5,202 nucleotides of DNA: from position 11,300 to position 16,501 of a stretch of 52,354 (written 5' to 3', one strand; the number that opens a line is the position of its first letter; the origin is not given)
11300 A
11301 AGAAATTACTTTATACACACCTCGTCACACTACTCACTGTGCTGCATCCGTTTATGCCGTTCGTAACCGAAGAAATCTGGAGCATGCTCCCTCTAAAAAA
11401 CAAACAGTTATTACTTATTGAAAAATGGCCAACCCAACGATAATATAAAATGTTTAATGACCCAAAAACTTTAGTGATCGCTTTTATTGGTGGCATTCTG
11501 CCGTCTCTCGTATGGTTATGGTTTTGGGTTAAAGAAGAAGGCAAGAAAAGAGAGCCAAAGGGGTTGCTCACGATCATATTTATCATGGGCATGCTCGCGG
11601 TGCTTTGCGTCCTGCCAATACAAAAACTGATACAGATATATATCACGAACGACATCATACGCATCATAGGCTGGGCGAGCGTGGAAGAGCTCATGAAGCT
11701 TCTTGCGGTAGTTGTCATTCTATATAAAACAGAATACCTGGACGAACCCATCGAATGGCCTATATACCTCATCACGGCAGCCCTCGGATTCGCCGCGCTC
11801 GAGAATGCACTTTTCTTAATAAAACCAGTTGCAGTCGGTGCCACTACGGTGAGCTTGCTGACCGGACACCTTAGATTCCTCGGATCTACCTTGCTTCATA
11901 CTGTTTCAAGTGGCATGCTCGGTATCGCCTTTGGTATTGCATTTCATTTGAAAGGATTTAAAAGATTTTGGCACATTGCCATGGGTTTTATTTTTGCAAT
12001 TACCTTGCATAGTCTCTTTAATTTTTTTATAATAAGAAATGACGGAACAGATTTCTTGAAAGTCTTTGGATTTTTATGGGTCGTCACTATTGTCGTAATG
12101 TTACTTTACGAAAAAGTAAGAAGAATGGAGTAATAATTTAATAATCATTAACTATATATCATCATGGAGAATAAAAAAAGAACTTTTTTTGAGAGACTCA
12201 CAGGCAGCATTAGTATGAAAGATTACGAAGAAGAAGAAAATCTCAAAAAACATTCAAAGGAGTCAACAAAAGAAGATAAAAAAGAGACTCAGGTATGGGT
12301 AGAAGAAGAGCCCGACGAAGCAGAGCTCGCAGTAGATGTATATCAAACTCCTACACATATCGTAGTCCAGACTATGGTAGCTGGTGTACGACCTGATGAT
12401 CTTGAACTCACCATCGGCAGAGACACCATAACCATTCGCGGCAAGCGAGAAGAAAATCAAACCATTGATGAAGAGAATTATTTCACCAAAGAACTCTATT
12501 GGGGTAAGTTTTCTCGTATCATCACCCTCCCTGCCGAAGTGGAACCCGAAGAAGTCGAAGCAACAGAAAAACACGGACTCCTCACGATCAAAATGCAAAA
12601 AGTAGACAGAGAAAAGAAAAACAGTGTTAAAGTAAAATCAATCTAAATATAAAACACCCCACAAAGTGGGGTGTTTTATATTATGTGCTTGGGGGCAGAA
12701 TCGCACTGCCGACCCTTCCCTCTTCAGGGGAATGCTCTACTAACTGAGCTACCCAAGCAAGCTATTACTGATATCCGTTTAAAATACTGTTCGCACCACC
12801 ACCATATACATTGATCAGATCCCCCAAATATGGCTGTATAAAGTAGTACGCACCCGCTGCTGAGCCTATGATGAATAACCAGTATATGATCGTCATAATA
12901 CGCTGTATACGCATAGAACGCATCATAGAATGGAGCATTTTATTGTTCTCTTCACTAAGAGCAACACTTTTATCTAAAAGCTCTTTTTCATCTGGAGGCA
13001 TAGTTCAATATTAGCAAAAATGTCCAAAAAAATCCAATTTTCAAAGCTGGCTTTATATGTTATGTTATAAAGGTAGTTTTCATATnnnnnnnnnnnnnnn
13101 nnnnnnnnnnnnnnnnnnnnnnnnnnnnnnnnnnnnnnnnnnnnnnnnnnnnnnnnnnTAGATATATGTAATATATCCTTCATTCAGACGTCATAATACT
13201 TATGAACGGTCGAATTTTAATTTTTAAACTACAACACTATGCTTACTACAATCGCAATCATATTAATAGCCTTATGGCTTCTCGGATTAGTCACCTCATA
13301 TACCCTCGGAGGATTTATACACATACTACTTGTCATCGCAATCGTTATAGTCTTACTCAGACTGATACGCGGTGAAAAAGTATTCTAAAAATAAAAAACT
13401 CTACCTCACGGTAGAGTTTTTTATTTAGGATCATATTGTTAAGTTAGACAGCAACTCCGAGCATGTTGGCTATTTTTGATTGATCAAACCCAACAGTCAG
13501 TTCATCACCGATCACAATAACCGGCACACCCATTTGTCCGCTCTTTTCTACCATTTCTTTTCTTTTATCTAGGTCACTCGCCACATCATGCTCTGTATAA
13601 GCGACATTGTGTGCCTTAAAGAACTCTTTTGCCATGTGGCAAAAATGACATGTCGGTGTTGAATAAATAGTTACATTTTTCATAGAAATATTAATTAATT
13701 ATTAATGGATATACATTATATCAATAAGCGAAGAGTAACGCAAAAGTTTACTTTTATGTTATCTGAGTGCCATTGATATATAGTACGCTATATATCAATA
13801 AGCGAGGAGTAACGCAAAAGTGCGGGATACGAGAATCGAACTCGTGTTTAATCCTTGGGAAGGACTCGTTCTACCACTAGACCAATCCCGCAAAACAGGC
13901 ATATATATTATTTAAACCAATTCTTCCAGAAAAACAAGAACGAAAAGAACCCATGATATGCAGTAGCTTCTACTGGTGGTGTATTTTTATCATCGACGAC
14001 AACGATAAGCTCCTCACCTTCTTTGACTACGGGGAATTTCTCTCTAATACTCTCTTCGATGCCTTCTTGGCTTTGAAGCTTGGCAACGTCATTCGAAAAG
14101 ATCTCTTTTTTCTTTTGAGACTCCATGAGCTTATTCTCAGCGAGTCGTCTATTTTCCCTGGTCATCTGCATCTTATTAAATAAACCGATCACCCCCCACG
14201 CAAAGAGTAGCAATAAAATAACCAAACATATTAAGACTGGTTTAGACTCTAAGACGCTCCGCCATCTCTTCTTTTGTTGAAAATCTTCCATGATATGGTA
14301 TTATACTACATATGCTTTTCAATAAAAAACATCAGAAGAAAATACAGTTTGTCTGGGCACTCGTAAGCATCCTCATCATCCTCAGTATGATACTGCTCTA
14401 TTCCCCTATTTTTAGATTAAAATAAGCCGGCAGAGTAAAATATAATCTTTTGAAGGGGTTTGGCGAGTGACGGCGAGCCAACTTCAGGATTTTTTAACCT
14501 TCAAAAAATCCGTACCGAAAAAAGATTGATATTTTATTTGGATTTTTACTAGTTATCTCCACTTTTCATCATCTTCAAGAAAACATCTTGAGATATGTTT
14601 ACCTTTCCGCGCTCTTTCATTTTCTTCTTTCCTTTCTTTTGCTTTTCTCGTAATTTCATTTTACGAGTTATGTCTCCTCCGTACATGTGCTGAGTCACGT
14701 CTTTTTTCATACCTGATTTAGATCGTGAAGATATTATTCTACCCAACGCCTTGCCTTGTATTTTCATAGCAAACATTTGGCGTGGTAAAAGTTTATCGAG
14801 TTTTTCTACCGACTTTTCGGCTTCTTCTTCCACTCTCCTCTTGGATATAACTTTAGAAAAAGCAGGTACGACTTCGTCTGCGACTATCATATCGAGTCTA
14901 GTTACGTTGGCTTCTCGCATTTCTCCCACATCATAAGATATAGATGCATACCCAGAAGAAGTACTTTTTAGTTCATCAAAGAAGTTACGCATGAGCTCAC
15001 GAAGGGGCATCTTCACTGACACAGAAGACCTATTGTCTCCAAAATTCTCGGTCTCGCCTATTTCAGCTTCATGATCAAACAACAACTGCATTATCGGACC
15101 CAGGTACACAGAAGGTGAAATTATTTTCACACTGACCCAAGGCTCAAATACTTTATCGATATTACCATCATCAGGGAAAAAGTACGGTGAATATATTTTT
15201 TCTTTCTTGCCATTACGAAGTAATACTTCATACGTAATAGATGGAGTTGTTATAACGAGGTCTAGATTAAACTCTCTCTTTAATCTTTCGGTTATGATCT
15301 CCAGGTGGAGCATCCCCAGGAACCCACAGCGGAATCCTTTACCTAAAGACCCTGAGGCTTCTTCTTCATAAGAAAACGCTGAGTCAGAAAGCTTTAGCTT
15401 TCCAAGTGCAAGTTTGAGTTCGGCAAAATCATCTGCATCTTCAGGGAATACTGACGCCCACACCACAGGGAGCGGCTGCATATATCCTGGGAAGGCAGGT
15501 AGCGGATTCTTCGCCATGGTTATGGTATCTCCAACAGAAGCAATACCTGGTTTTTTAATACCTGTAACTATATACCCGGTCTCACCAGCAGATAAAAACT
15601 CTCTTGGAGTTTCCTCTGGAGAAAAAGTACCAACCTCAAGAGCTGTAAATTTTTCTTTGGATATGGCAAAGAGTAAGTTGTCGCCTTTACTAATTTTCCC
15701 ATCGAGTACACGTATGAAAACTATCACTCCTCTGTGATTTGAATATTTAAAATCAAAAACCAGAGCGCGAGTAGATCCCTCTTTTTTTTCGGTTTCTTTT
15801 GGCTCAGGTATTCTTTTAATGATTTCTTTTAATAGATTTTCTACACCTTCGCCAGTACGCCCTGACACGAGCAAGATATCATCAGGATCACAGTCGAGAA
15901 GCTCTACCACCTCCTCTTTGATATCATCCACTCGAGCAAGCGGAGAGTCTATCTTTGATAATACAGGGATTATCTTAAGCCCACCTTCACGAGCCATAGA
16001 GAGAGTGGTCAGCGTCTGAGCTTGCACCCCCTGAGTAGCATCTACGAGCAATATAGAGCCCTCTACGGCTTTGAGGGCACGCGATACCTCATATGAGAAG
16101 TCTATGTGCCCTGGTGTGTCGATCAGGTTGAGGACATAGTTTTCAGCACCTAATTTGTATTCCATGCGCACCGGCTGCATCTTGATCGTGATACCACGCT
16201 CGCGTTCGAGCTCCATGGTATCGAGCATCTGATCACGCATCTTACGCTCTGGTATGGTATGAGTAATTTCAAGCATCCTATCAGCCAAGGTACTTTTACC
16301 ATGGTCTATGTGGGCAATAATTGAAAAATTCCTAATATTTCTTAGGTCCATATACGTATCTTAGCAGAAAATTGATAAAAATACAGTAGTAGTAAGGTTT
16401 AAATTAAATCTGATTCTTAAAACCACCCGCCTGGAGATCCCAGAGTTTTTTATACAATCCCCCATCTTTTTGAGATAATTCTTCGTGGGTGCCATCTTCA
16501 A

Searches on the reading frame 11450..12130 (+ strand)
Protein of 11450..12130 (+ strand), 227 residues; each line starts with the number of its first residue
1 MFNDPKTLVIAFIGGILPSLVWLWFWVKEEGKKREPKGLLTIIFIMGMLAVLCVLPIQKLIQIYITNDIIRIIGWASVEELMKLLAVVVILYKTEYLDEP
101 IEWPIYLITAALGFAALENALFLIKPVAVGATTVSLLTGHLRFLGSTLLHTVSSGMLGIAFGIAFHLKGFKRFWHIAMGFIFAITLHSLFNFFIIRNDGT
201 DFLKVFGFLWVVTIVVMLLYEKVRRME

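Call 77: search_protein_families(library=pfam, proteins=[window:11450-12130:+], max_evalue=0.00001)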
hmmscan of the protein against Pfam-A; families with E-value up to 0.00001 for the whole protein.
window:11450-12130:+ (227 aa): 1 family
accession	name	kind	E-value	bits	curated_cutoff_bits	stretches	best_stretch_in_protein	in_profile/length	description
PF13367.11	PrsW-protease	-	2.8e-26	92.7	23.5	1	35-217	1-195/196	PrsW family intramembrane metalloprotease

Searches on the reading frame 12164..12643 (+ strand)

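Call 77: search_protein_families(library=pfam, proteins=[window:12164-12643:+], max_evalue=0.00001)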
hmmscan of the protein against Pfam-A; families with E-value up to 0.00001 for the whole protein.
window:12164-12643:+ (160 aa): 1 family
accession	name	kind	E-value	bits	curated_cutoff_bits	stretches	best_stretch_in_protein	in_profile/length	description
PF00011.27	HSP20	-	4.1e-18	65.8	20.8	1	60-156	3-97/102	Hsp20/alpha crystallin family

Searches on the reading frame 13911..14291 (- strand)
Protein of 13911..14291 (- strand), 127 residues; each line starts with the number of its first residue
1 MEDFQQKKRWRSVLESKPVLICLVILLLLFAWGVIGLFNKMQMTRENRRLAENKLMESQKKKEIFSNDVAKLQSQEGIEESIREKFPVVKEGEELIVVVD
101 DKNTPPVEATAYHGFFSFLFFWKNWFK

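Call 77: search_protein_families(library=pfam, proteins=[window:13911-14291:-], max_evalue=0.00001)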
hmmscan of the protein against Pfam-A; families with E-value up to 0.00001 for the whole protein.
window:13911-14291:- (127 aa): 1 family
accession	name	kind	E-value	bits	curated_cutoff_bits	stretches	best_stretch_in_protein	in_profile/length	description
PF04977.20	DivIC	-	9.4e-09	35.4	28.9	1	24-100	2-79/80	Septum formation initiator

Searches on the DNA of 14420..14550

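Call 84: search_rna_families(source=window, start=14420, end=14550, threshold=evalue, max_evalue=10)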
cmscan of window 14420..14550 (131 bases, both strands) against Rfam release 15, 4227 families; matches with E-value up to 10: 6.
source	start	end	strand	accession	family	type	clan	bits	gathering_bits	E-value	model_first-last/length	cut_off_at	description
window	14499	14521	-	RF01334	CRISPR-DR21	Gene; CRISPR;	-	15.9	48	2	1-37/37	no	CRISPR RNA direct repeat element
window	14431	14550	+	RF01742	lactis-plasmid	Gene; sRNA;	-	15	70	4.1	2-99/106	3'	lactis-plasmid RNA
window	14479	14550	-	RF00055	SNORD96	Gene; snRNA; snoRNA; CD-box;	CL00072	13.5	43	5.8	10-85/85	5'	Small nucleolar RNA SNORD96 family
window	14433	14538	+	RF02766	Ysr49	Gene; sRNA;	-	10.9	95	5.8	1-124/124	no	Yersinia sRNA 49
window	14474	14550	-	RF00441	snoZ242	Gene; snRNA; snoRNA; CD-box;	-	10.3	90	1.4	118-198/198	5'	Small nucleolar RNA Z242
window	14420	14534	-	RF01255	snR35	Gene; snRNA; snoRNA; HACA-box;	CL00028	10.2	40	3.7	1-129/204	3'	Small nucleolar RNA snR35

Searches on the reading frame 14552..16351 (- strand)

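Call 77: search_protein_families(library=pfam, proteins=[window:14552-16351:-], max_evalue=0.00001)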
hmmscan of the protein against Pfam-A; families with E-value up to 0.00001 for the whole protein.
window:14552-16351:- (600 aa): 5 families
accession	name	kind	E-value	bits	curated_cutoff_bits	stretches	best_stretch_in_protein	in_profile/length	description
PF00009.33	GTP_EFTU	-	7.3e-53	179.4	26.5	1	5-182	2-187/188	Elongation factor Tu GTP binding domain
PF06421.17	LepA_C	-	2.8e-29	101.8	29.7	1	492-596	3-107/107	GTP-binding protein LepA C-terminus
PF00679.30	EFG_C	-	6e-16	58.7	27.9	1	401-482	2-82/89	Elongation factor G C-terminus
PF03144.31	GTP_EFTU_D2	-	9.3e-09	36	30.3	1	208-278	1-73/73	Elongation factor Tu domain 2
PF14492.12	EFG_III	-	6.1e-07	29.8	27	1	293-367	2-73/75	Elongation Factor G, domain III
